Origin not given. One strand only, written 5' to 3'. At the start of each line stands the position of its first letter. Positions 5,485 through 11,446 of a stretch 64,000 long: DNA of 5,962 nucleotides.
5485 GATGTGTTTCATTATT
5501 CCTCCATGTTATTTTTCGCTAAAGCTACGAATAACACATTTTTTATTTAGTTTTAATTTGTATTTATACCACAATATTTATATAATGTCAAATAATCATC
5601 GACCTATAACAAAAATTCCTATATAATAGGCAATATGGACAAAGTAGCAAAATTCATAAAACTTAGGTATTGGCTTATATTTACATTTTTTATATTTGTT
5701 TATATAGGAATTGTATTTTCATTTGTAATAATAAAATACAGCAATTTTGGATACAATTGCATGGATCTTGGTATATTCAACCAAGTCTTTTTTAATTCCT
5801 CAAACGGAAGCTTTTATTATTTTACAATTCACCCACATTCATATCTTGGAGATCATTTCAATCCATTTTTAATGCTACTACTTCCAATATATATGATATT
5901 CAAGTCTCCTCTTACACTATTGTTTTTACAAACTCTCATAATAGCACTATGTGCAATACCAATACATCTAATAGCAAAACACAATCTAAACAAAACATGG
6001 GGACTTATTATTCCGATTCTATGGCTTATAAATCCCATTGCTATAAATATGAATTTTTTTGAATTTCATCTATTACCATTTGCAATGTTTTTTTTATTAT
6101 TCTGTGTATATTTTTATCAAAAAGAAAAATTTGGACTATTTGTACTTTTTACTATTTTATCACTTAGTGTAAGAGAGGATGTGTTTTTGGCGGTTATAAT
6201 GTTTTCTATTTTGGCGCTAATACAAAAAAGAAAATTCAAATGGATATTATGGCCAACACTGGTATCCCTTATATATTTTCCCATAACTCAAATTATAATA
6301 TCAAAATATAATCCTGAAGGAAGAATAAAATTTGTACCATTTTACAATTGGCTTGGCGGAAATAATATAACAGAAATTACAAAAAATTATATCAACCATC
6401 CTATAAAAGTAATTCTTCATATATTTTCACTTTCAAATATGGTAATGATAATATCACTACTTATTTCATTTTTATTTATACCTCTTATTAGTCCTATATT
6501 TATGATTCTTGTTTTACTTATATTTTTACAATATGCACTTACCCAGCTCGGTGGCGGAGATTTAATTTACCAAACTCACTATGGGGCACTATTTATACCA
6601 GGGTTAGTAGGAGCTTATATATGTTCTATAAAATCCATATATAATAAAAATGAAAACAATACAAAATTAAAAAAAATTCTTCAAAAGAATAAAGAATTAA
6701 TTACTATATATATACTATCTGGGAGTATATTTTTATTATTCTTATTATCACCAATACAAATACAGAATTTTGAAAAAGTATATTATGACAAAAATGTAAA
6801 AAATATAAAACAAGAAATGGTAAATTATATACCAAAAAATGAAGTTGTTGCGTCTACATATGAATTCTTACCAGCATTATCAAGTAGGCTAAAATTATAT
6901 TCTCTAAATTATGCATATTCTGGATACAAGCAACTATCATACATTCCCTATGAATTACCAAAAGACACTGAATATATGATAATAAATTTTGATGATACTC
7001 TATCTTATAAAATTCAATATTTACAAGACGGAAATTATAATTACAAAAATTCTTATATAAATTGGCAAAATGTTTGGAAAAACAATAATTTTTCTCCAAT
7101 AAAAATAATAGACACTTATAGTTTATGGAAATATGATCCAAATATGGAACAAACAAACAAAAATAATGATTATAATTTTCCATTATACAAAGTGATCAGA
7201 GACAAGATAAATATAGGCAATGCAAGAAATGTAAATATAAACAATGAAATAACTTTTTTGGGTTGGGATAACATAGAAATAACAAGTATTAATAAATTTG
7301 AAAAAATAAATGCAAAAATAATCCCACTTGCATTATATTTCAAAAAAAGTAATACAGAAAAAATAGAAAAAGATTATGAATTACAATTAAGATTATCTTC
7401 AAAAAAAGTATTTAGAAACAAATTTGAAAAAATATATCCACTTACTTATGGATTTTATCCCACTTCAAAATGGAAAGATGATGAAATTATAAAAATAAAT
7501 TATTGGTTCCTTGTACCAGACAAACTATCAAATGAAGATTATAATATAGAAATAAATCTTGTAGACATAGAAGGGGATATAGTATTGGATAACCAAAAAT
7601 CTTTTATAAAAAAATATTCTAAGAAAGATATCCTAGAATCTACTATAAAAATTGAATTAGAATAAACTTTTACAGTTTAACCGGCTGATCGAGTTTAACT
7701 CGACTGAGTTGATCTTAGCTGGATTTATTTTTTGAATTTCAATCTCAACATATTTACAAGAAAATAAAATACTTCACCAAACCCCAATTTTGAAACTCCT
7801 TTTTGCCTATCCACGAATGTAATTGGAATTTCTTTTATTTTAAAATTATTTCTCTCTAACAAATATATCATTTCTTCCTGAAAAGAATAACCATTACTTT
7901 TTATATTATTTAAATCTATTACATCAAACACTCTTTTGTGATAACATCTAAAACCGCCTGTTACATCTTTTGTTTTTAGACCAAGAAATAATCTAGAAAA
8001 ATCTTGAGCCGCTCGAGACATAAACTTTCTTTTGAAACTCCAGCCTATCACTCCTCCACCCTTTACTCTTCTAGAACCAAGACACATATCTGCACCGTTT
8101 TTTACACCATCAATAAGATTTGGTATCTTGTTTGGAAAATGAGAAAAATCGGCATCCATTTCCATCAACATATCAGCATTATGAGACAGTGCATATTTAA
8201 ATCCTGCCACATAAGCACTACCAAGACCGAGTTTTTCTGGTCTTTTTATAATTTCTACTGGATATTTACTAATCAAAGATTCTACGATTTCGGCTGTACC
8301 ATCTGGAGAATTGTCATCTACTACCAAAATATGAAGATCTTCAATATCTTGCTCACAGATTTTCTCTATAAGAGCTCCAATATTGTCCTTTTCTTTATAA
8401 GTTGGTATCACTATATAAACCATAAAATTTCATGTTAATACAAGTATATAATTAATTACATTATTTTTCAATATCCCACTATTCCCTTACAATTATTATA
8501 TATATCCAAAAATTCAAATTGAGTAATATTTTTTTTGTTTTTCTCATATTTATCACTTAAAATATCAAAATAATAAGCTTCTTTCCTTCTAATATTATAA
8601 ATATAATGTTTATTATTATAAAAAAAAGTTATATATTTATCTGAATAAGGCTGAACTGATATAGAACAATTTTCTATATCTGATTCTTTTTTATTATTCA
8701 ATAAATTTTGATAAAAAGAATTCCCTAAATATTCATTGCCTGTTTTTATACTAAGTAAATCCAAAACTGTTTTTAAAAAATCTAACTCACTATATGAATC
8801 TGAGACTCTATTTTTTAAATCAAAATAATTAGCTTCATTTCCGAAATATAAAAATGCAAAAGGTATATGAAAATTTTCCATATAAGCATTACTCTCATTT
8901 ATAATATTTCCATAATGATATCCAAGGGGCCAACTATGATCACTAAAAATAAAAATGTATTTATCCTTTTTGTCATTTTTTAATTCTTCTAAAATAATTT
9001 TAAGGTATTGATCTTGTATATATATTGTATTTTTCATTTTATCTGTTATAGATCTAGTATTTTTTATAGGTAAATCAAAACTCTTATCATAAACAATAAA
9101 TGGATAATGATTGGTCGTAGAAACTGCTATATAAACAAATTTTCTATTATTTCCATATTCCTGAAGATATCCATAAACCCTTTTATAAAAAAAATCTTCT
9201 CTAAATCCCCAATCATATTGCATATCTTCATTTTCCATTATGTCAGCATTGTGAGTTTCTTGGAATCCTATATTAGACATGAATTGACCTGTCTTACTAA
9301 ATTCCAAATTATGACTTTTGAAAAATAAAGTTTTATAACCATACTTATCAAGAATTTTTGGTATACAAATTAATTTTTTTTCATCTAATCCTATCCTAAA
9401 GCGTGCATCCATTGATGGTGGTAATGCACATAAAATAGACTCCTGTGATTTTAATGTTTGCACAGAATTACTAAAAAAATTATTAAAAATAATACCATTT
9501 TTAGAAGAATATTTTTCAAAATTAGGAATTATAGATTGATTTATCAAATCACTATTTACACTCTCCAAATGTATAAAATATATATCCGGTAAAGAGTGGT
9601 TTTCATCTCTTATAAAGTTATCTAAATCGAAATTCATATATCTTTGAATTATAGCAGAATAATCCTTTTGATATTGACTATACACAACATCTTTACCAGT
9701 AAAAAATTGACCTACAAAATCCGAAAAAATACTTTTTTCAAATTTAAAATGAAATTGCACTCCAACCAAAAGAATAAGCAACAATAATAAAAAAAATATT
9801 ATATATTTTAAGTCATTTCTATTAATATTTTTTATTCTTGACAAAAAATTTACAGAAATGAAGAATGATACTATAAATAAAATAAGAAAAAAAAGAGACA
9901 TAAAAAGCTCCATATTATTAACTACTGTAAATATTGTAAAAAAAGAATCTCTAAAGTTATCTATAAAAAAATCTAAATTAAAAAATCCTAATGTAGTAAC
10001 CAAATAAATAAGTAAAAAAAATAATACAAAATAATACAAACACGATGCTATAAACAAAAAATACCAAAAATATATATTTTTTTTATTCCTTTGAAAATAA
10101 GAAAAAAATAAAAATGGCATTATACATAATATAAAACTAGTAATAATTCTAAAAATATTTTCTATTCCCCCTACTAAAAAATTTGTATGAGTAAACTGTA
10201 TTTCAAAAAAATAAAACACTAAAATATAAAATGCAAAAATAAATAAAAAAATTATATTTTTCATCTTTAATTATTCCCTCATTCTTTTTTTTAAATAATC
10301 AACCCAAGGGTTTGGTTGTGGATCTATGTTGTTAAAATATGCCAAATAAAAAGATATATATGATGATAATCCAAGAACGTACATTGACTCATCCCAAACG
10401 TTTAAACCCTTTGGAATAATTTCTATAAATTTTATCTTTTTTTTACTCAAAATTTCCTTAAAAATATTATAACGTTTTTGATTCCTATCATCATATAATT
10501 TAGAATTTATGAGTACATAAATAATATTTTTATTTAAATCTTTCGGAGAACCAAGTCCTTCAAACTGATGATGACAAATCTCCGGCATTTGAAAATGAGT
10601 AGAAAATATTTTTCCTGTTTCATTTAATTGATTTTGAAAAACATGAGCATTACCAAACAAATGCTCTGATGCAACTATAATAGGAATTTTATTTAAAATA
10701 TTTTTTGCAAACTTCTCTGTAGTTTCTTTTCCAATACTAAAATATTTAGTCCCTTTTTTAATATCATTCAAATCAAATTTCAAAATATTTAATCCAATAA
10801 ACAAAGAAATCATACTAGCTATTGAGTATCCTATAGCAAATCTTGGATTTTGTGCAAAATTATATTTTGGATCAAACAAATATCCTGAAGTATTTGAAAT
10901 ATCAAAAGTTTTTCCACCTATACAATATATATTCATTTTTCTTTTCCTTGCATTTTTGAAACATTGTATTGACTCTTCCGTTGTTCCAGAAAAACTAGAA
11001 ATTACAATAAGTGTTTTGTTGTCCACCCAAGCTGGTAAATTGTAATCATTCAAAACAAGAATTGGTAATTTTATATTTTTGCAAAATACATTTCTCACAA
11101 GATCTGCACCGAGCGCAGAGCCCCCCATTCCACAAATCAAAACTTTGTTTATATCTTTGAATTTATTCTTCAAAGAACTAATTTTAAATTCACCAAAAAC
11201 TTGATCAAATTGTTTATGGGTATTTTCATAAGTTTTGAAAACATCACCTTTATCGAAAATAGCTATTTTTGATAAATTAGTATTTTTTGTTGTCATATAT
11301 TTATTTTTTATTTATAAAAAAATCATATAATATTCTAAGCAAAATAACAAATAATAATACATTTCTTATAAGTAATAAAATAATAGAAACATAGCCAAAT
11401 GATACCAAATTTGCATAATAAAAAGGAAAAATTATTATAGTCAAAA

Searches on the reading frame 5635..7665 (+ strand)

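Call 8: search_protein_families(library=pfam, proteins=[window:5635-7665:+], max_evalue=0.001)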
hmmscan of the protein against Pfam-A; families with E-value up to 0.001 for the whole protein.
window:5635-7665:+ (676 aa): 1 family
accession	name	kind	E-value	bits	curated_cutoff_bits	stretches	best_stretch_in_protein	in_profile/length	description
PF09852.15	DUF2079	-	3.6e-51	175.1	28.2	1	37-460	4-423/459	Predicted membrane protein (DUF2079)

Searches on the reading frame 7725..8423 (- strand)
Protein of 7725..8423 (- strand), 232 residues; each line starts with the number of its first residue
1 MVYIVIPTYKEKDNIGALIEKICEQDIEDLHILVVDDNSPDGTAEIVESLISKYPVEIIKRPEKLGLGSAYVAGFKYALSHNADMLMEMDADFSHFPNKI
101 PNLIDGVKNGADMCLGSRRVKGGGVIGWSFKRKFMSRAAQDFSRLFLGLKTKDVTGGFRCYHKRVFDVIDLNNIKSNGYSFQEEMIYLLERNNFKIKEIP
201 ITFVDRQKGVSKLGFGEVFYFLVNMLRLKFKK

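Call 8: search_protein_families(library=pfam, proteins=[window:7725-8423:-], max_evalue=0.001)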
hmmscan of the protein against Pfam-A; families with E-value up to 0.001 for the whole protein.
window:7725-8423:- (232 aa): 2 families
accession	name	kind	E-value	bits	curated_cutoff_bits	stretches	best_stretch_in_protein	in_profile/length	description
PF00535.33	Glycos_transf_2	-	9.5e-32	110.7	23.3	1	4-167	2-165/168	Glycosyl transferase family 2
PF13641.12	Glyco_tranf_2_3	-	1.1e-06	29.3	27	1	2-91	3-95/230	Glycosyltransferase like family 2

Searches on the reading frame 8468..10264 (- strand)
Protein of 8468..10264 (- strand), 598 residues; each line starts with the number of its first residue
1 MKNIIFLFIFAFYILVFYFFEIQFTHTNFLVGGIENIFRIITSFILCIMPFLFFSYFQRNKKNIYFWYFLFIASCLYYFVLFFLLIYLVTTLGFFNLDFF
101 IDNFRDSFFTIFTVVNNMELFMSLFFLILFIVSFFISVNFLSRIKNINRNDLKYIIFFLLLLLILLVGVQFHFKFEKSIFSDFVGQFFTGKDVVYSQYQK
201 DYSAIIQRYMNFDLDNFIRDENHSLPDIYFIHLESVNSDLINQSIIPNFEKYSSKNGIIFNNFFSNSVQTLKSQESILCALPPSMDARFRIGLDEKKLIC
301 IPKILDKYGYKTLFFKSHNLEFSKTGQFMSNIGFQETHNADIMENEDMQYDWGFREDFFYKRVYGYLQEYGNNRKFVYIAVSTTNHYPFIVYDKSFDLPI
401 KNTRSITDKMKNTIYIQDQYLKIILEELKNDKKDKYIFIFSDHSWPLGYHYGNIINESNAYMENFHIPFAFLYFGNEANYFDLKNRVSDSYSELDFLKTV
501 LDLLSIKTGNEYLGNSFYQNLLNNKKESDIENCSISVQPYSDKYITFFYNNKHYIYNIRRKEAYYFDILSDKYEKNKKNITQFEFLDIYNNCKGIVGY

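Call 8: search_protein_families(library=pfam, proteins=[window:8468-10264:-], max_evalue=0.001)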
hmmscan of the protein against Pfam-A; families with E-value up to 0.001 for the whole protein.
window:8468-10264:- (598 aa): 1 family
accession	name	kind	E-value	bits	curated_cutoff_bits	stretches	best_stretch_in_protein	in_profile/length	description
PF00884.28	Sulfatase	-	2.7e-23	83.2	25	1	232-505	7-300/301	Sulfatase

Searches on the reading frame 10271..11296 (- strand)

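Call 8: search_protein_families(library=pfam, proteins=[window:10271-11296:-], max_evalue=0.001)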
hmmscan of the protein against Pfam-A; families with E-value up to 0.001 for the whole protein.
window:10271-11296:- (341 aa): 1 family
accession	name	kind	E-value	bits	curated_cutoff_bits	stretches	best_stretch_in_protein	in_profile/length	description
PF10432.14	bact-PGI_C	-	2.5e-31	109.1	24.5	1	192-339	4-151/151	Bacterial phospho-glucose isomerase C-terminal SIS domain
